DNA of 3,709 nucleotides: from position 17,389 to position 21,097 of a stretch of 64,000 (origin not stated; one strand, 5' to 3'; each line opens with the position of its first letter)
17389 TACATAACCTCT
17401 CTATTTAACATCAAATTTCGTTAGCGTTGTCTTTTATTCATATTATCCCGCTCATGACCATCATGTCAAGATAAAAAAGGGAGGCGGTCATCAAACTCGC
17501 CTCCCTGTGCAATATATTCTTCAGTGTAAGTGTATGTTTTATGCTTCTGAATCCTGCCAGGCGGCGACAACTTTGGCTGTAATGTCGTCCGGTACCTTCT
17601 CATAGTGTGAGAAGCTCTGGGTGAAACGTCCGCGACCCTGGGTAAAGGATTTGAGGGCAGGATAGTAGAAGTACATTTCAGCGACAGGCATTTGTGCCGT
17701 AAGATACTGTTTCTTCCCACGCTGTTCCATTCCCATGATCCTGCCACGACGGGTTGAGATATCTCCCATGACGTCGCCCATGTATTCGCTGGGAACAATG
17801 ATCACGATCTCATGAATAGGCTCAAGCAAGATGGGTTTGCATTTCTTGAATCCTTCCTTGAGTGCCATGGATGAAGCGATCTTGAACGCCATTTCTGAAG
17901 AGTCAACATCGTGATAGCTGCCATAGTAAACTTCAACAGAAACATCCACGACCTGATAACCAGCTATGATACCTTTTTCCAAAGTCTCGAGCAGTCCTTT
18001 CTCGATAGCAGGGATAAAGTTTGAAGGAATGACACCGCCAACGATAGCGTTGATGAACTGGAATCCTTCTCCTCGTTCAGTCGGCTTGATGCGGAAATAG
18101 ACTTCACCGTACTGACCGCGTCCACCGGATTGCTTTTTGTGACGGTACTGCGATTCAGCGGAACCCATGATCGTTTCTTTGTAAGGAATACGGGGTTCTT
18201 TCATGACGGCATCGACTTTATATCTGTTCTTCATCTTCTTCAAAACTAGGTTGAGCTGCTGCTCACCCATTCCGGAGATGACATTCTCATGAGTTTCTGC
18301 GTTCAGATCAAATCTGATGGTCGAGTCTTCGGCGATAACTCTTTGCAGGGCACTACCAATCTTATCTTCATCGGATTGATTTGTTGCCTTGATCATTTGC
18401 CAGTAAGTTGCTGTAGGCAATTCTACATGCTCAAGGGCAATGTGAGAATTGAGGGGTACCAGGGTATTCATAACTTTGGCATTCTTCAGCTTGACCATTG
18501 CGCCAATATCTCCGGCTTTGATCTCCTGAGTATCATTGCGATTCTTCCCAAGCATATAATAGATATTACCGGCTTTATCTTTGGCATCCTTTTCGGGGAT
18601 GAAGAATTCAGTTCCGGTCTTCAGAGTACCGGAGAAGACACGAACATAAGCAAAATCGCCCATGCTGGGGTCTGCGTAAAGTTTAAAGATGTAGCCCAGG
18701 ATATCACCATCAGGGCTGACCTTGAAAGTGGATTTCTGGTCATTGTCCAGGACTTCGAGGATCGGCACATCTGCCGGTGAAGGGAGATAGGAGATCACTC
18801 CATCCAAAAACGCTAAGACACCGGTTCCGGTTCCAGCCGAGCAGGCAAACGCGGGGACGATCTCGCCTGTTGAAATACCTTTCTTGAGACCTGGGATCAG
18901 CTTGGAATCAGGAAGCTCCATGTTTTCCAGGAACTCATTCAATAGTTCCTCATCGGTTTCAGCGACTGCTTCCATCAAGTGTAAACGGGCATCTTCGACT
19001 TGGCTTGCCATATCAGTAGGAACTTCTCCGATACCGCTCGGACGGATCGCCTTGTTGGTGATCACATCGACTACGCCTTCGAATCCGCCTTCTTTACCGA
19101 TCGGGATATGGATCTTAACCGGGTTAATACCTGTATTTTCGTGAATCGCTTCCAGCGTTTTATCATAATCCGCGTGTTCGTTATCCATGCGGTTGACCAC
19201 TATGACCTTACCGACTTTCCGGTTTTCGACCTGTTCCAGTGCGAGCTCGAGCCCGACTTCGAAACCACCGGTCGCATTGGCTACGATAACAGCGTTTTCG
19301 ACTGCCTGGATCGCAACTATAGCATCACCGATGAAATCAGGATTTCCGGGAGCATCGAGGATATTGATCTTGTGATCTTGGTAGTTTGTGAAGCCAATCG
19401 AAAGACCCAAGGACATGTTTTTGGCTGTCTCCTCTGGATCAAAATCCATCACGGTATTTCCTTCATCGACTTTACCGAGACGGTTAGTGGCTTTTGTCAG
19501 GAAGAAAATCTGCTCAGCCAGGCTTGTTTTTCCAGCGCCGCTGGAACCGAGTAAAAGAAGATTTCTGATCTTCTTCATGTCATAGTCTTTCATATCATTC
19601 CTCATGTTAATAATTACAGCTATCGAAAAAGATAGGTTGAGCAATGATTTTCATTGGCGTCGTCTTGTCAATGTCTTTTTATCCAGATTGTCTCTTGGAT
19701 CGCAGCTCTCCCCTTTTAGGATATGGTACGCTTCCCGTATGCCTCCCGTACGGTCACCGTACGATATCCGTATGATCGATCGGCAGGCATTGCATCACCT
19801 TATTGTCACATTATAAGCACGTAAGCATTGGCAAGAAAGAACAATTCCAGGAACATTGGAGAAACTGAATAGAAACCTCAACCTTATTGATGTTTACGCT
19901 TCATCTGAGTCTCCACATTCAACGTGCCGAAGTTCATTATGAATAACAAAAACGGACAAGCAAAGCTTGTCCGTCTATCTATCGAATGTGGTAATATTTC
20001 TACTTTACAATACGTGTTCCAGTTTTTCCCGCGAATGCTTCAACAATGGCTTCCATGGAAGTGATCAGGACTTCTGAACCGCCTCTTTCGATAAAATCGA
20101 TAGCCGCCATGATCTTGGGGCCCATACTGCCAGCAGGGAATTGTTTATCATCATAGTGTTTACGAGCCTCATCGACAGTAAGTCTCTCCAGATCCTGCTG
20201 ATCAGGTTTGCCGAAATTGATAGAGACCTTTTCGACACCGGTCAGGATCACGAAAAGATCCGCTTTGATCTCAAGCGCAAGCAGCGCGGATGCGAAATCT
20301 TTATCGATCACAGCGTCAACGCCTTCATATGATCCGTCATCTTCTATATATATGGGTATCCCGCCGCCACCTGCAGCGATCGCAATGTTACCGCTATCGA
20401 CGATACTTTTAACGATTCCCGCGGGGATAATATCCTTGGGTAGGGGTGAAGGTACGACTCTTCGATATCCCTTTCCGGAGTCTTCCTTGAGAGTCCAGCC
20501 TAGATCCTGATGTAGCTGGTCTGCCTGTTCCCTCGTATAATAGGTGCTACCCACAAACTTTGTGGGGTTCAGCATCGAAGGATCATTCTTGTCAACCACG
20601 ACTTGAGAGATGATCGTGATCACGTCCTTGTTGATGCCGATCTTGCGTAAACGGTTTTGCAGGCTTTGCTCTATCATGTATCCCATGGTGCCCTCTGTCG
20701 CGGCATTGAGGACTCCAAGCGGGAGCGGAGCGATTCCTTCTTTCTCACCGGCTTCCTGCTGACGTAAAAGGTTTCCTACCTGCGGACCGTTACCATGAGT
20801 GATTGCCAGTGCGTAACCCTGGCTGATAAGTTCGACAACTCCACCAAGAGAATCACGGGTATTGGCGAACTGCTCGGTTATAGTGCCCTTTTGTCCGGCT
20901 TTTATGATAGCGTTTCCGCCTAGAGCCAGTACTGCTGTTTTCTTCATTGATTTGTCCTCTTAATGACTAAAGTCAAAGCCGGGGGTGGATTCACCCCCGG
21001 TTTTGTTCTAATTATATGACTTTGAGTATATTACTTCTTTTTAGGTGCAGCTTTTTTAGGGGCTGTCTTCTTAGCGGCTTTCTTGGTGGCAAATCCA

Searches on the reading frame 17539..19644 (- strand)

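Call 14: search_protein_families(library=pfam, proteins=[window:17539-19644:-])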
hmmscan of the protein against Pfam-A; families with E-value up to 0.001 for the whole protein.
window:17539-19644:- (701 aa): 7 families
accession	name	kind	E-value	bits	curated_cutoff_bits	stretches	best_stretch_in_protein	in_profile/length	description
PF03764.24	EFG_IV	-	1.5e-42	144.6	24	1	484-603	1-121/121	Elongation factor G, domain IV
PF00009.33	GTP_EFTU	-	2.3e-29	102.8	26.5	1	24-289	1-188/188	Elongation factor Tu GTP binding domain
PF00679.30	EFG_C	-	1.2e-27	96.1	27.9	1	606-689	2-86/89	Elongation factor G C-terminus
PF14492.12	EFG_III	-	7.5e-22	77.6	27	1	409-482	1-74/75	Elongation Factor G, domain III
PF22042.2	EF-G_D2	-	1e-12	48.4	27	1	316-390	3-76/84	Elongation factor G domain 2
PF03144.31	GTP_EFTU_D2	-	2.5e-07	31.5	30.3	1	332-394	4-71/73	Elongation factor Tu domain 2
PF03193.22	RsgA_GTPase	-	0.00069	19.9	30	0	27-47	107-127/174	RsgA GTPase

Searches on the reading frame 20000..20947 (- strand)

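Call 14: search_protein_families(library=pfam, proteins=[window:20000-20947:-])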
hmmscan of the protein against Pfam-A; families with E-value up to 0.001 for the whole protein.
window:20000-20947:- (315 aa): 1 family
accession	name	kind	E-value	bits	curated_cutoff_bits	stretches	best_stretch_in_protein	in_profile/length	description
PF00696.33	AA_kinase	-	2.8e-24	86.6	24.9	1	3-297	1-234/234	Amino acid kinase family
